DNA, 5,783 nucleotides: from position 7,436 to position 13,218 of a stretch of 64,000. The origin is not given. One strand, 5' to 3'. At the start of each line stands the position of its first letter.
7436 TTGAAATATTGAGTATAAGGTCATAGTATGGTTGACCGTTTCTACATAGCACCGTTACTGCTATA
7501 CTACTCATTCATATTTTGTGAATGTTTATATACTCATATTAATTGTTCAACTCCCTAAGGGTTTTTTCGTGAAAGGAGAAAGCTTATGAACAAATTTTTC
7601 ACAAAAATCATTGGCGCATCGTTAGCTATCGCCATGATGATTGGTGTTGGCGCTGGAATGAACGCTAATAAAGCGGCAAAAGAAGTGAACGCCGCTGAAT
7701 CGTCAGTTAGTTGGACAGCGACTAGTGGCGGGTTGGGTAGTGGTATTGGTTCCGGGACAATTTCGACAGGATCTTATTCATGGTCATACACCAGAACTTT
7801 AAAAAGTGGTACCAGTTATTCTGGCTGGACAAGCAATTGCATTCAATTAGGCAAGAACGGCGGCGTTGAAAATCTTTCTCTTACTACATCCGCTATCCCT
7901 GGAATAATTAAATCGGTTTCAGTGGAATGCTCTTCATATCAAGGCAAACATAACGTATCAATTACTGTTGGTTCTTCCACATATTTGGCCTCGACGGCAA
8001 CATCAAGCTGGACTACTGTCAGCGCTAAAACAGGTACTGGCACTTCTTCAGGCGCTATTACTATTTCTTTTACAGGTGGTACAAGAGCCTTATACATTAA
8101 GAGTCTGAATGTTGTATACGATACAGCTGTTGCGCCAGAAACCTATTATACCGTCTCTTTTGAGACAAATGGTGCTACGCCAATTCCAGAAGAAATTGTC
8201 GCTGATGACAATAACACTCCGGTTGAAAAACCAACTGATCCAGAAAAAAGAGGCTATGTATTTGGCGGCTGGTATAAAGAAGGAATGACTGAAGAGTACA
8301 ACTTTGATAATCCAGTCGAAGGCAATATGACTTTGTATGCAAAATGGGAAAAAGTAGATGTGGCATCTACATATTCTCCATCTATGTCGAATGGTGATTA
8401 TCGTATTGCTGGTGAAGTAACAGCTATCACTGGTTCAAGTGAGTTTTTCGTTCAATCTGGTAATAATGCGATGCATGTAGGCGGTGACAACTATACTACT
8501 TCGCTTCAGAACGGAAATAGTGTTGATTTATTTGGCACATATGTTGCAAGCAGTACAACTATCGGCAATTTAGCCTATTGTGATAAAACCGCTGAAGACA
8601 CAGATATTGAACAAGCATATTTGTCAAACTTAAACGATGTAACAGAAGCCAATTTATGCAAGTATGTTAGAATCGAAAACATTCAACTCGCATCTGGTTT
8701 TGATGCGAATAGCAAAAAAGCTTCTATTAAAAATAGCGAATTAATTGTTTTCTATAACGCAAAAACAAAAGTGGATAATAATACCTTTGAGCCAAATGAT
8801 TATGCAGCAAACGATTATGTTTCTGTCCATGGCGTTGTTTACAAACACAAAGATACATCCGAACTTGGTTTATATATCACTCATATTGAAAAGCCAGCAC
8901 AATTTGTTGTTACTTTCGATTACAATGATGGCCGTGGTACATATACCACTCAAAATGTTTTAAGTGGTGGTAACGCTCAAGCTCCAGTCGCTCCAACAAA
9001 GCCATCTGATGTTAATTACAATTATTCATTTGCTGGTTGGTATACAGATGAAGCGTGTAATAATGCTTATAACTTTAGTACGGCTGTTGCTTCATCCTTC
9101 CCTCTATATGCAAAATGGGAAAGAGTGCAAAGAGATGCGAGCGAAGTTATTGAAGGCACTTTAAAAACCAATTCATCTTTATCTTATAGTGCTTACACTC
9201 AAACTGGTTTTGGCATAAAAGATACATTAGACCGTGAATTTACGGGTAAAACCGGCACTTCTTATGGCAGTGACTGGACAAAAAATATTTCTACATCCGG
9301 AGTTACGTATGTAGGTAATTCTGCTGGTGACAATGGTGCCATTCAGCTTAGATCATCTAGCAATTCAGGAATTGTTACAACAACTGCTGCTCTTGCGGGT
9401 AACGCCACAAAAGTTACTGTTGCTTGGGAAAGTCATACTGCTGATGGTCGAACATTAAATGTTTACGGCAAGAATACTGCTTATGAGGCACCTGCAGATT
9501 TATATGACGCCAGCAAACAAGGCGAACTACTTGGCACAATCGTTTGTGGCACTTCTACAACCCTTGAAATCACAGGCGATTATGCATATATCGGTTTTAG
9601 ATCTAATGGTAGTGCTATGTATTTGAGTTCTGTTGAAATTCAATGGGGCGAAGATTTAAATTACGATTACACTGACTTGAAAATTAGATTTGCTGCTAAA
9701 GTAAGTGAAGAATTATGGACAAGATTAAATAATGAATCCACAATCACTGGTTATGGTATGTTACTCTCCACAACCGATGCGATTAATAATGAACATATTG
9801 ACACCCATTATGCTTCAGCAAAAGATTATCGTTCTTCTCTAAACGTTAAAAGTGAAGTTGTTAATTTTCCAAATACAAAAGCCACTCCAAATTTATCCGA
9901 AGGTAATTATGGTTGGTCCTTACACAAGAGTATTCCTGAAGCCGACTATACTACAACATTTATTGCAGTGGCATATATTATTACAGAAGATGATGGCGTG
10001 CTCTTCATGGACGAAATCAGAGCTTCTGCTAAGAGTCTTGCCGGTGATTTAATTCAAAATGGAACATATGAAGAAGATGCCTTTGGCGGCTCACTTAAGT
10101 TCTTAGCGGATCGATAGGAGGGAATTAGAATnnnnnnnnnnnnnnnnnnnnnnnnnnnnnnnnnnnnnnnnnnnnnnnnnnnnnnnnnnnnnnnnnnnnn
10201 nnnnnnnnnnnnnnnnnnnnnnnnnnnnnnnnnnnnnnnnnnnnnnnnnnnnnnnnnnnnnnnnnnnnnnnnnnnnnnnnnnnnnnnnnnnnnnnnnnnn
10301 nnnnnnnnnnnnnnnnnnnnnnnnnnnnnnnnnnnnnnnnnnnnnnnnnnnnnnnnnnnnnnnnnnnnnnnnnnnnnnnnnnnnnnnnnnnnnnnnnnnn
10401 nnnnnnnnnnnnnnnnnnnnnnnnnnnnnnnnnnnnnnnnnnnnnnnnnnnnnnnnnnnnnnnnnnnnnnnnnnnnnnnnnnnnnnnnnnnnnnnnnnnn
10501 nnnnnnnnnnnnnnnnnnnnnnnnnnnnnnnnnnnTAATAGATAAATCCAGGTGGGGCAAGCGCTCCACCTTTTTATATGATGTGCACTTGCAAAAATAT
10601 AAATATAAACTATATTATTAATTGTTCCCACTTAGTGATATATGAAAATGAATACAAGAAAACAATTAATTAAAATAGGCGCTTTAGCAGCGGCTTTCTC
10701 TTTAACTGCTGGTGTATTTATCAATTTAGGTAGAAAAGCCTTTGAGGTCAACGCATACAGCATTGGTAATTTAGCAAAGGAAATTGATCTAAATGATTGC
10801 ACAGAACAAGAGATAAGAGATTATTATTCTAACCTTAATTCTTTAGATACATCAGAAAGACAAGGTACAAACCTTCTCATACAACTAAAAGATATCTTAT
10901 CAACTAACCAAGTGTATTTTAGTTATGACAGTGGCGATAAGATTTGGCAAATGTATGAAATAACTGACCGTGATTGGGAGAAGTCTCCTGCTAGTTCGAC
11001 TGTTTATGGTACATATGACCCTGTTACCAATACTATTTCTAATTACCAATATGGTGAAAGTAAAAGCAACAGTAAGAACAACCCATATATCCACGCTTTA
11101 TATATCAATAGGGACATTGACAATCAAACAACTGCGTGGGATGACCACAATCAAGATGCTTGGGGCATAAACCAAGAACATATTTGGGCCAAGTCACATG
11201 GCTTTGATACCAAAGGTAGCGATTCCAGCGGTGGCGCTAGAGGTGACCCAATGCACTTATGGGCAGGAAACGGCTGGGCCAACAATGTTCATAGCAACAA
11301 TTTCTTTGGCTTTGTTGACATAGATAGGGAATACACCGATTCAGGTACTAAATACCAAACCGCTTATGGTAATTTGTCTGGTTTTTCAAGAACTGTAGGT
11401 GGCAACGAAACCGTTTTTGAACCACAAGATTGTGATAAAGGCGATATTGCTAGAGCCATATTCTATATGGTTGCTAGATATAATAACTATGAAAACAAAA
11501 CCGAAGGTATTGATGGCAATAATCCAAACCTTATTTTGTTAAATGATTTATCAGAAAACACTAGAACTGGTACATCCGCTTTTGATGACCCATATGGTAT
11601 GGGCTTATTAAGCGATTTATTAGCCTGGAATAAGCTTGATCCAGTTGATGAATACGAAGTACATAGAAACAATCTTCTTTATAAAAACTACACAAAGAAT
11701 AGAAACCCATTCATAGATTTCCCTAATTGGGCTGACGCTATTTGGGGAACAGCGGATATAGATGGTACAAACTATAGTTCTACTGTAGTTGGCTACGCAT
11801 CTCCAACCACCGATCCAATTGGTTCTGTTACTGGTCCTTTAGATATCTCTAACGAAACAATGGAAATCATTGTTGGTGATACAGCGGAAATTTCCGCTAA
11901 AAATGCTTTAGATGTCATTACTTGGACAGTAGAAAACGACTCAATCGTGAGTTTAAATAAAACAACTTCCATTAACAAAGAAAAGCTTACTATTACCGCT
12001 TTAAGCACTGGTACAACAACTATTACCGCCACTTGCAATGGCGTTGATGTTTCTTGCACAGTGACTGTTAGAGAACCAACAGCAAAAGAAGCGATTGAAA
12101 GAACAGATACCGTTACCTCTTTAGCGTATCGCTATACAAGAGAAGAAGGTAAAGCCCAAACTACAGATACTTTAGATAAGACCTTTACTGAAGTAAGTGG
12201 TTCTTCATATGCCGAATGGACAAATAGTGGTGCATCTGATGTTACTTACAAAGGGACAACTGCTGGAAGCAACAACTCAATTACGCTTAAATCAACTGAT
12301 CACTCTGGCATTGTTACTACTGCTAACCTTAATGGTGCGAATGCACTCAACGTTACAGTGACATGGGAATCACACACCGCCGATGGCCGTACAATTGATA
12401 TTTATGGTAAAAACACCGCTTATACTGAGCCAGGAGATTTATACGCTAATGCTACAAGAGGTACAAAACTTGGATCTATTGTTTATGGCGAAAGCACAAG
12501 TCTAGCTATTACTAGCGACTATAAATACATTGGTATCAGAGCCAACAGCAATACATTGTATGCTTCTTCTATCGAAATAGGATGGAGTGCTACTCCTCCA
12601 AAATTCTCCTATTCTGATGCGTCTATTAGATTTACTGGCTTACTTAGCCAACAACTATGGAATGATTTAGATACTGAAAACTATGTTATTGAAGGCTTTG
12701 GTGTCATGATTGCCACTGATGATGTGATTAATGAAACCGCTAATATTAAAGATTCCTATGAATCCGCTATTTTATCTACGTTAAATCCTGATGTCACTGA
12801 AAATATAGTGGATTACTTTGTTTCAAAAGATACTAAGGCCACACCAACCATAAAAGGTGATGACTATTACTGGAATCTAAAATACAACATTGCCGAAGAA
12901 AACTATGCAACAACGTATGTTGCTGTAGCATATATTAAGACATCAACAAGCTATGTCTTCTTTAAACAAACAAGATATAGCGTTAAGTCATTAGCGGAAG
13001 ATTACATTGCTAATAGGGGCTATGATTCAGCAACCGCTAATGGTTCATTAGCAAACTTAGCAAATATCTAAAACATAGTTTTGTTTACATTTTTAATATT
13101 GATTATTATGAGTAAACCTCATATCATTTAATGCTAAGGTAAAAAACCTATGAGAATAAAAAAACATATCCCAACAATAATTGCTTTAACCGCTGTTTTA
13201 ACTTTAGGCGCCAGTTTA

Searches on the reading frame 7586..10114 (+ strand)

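Call 17: search_protein_families(library=pfam, proteins=[window:7586-10114:+], max_evalue=0.001)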
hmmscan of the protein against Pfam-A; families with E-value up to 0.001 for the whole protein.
window:7586-10114:+ (843 aa): 1 family
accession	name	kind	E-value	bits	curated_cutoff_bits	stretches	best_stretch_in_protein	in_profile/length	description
PF09479.16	Flg_new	-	1.7e-27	95.7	27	2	188-253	1-65/65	Listeria-Bacteroides repeat domain (List_Bact_rpt)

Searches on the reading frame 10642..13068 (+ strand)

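Call 17: search_protein_families(library=pfam, proteins=[window:10642-13068:+], max_evalue=0.001)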
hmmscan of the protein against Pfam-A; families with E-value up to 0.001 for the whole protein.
window:10642-13068:+ (809 aa): 1 family
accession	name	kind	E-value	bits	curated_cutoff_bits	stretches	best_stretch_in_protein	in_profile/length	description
PF04231.19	Endonuclease_1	-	2.3e-25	90.2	25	1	78-361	5-234/235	Endonuclease I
